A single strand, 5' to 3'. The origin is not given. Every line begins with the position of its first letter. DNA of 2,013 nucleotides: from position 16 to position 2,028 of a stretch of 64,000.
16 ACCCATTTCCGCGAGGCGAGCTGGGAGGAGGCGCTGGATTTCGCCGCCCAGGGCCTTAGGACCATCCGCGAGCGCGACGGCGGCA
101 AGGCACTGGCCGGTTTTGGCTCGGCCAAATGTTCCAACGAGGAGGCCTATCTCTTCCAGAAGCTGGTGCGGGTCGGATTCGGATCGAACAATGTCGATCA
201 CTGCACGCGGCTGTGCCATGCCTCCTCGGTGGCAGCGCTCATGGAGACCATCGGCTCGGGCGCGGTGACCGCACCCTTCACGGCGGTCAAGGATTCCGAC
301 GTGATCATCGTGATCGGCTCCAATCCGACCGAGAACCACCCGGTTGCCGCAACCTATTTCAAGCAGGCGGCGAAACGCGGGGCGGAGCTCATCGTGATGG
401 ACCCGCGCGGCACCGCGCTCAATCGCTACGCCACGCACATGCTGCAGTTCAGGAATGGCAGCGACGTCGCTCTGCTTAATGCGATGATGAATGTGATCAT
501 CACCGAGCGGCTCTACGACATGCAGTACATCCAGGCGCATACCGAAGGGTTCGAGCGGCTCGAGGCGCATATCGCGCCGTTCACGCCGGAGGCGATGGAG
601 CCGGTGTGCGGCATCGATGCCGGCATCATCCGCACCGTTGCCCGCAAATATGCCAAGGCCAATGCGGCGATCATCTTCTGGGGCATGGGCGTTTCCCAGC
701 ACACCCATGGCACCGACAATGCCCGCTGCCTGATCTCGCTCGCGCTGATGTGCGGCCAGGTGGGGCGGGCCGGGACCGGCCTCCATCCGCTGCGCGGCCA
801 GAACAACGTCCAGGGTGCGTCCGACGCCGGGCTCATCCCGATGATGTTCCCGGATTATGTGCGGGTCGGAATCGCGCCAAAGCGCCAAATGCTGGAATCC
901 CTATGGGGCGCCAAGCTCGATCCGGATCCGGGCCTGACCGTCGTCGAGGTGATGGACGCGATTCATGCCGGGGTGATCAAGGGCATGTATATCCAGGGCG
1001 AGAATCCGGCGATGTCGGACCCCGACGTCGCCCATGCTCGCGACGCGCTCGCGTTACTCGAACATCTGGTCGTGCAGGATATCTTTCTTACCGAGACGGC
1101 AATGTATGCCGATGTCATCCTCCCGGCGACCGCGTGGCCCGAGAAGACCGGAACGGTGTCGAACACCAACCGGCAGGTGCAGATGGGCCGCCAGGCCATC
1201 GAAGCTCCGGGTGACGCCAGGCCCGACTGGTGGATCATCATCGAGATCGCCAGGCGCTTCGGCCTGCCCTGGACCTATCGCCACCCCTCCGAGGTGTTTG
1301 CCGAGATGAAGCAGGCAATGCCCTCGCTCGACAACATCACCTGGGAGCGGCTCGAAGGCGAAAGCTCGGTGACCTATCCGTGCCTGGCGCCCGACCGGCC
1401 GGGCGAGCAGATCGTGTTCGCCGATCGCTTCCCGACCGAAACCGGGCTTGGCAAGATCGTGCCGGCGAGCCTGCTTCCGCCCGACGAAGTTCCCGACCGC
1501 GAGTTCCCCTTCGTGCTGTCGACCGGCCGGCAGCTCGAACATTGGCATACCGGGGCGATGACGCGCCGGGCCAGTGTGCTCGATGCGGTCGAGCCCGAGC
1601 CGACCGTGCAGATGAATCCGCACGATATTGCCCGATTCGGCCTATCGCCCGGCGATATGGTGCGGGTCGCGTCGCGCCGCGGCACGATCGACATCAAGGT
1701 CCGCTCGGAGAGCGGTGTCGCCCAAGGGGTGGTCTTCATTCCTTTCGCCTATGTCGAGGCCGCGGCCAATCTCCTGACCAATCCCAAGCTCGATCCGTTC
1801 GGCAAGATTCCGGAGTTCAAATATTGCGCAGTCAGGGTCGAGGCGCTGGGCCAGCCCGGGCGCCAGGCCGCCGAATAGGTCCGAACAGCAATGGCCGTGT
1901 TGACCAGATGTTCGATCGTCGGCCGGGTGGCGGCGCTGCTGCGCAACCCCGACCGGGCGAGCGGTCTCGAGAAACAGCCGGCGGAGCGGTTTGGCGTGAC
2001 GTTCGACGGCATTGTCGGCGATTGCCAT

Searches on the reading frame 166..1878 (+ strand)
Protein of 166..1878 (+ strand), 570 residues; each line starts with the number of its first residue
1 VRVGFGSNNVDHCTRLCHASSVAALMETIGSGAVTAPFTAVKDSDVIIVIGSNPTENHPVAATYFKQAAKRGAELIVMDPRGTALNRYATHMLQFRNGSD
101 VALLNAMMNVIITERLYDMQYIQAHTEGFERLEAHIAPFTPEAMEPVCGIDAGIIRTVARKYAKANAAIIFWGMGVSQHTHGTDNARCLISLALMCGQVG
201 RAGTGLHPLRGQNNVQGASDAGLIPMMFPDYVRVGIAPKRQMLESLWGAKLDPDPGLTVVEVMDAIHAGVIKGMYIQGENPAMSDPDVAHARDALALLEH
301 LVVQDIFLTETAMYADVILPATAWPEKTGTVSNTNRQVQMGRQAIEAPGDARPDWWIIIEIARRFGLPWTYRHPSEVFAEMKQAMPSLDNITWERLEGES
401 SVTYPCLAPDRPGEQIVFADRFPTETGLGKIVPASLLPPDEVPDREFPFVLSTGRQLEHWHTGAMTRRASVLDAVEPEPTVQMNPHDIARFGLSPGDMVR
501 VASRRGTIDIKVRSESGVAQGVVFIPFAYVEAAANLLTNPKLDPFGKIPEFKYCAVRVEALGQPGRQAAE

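Call 40: find_encoding_contigs(protein=window:166-1878:+, flank=10000, max_places=4)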
Protein window:166-1878:+ (570 aa): no gene with exactly this product is on record in the collection.
